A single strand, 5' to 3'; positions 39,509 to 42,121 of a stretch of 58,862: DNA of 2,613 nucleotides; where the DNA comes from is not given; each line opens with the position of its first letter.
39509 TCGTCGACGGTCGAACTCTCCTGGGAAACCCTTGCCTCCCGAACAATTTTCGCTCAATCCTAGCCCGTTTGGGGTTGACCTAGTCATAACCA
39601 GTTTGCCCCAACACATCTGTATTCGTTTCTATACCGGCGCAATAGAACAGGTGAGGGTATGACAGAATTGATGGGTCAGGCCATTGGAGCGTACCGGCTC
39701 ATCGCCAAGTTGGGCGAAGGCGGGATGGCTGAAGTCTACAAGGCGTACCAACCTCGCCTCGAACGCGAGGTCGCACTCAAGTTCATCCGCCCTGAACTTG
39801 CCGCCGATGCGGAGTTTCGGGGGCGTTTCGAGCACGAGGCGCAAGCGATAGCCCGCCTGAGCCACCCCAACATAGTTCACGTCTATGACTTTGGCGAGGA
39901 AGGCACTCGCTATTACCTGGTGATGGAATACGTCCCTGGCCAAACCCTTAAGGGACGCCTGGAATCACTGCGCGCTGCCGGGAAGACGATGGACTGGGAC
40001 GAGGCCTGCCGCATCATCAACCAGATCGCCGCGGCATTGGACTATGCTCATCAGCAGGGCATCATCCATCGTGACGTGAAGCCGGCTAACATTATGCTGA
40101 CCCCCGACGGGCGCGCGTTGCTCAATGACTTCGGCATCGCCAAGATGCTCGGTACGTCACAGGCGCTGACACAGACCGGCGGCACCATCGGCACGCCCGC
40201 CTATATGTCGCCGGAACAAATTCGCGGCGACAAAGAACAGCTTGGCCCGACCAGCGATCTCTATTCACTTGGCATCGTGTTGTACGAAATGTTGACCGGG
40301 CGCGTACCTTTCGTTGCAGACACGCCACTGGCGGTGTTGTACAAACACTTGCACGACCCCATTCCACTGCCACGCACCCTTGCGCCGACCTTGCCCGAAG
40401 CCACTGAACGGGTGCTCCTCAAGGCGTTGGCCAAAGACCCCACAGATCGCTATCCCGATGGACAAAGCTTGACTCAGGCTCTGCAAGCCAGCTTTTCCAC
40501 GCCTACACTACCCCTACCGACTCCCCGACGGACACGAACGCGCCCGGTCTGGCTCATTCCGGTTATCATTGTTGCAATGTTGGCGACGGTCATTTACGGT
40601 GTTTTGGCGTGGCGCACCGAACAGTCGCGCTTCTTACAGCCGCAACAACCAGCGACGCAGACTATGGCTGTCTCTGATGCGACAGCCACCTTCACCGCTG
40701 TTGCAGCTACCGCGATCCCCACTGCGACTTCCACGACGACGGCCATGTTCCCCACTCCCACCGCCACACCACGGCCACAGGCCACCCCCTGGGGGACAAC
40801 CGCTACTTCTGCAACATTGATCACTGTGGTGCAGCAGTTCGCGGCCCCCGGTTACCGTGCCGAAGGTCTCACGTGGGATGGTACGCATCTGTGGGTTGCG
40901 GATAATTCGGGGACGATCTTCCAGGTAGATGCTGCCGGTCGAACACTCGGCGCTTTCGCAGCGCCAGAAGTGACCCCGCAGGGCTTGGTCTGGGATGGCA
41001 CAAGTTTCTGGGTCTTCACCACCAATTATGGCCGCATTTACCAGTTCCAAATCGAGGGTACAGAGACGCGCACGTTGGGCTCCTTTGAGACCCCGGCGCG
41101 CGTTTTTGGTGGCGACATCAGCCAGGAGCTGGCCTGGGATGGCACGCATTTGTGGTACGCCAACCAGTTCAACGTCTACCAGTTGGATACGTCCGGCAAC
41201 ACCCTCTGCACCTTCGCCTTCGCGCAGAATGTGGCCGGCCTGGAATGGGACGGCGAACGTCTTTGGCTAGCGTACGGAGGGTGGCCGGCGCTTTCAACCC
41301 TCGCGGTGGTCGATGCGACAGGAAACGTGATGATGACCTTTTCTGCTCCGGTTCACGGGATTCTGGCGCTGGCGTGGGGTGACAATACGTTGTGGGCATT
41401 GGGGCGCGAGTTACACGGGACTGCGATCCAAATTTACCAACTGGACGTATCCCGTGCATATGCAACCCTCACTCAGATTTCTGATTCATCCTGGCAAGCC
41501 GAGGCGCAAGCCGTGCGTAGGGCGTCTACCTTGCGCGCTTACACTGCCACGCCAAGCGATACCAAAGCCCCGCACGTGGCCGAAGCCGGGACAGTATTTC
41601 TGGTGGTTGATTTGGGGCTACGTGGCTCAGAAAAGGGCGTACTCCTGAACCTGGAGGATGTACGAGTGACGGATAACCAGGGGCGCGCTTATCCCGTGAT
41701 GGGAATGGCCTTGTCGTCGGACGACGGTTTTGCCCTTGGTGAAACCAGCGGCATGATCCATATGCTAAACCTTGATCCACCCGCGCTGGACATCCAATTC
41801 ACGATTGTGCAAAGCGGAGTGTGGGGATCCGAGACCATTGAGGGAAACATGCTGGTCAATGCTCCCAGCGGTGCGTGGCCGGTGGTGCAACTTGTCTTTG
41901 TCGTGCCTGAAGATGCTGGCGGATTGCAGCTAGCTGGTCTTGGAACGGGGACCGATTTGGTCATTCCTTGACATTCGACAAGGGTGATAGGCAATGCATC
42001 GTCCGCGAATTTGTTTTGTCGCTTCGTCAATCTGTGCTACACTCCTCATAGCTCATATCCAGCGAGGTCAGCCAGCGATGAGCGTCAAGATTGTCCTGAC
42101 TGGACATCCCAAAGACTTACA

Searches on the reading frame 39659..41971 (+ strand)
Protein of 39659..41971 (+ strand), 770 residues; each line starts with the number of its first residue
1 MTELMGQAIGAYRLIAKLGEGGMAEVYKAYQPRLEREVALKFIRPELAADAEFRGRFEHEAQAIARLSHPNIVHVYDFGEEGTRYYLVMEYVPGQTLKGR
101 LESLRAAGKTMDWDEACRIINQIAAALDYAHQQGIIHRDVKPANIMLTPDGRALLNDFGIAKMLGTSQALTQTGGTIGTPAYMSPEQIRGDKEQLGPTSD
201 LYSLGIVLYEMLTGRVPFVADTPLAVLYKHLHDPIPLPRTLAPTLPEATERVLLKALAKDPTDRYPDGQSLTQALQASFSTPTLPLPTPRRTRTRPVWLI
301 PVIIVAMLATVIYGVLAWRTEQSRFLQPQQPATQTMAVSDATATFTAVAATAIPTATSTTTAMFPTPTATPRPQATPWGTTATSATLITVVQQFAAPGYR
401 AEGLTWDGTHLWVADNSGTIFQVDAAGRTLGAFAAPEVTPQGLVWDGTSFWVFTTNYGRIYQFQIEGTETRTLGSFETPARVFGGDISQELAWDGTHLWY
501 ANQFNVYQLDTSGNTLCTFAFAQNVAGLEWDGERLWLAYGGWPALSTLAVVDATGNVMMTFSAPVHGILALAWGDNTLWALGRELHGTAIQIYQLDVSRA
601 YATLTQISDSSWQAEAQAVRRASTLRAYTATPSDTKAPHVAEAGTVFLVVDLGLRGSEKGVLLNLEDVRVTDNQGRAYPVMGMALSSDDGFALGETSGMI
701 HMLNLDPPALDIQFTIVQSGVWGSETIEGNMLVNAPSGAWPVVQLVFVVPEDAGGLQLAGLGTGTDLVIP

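Call 28: search_protein_families(library=pfam, proteins=[window:39659-41971:+], max_evalue=0.0001)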
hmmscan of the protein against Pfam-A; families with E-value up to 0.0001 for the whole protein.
window:39659-41971:+ (770 aa): 5 families
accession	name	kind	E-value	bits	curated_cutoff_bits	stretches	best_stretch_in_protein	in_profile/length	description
PF00069.31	Pkinase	-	2.5e-54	184.8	31.7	1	12-276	1-259/263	Protein kinase domain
PF07714.23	PK_Tyr_Ser-Thr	-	3.1e-35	122.2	23.1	1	14-264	3-248/258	Protein tyrosine and serine/threonine kinase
PF03109.22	ABC1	-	2.3e-07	30.7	22.9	1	57-166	120-219/244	ABC1 atypical kinase-like domain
PF01636.29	APH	-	1.9e-06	28.3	23.2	0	119-159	154-195/239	Phosphotransferase enzyme family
PF17667.7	Pkinase_fungal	-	1.8e-05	24.1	24.1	1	123-204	296-379/387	Fungal protein kinase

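Call 77: search_protein_families(library=pfam, proteins=[window:39659-41971:+], max_evalue=10)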
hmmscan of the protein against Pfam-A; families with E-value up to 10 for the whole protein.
window:39659-41971:+ (770 aa): 10 families
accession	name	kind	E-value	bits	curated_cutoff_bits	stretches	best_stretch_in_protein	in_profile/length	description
PF00069.31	Pkinase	-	2.5e-54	184.8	31.7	1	12-276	1-259/263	Protein kinase domain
PF07714.23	PK_Tyr_Ser-Thr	-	3.1e-35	122.2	23.1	1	14-264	3-248/258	Protein tyrosine and serine/threonine kinase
PF03109.22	ABC1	-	2.3e-07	30.7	22.9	1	57-166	120-219/244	ABC1 atypical kinase-like domain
PF01636.29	APH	-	1.9e-06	28.3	23.2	2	119-159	154-195/239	Phosphotransferase enzyme family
PF17667.7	Pkinase_fungal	-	1.8e-05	24.1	24.1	1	123-204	296-379/387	Fungal protein kinase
PF23754.1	Beta-prop_IP5PC_F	-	0.00068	19.1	27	1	491-582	296-384/392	IP5P C-F beta-propeller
PF12404.13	DUF3663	-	0.013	15.9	25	1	407-457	23-74/77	Peptidase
PF14531.12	Kinase-like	-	0.014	15.2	25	1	128-225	159-258/289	Kinase-like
PF23775.1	Beta-prop_RIG_2nd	-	0.053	13.4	80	1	504-601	19-112/278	RIG second beta-propeller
PF06293.20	Kdo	-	0.23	11.3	21.3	1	102-155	106-163/207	Lipopolysaccharide kinase (Kdo/WaaP) family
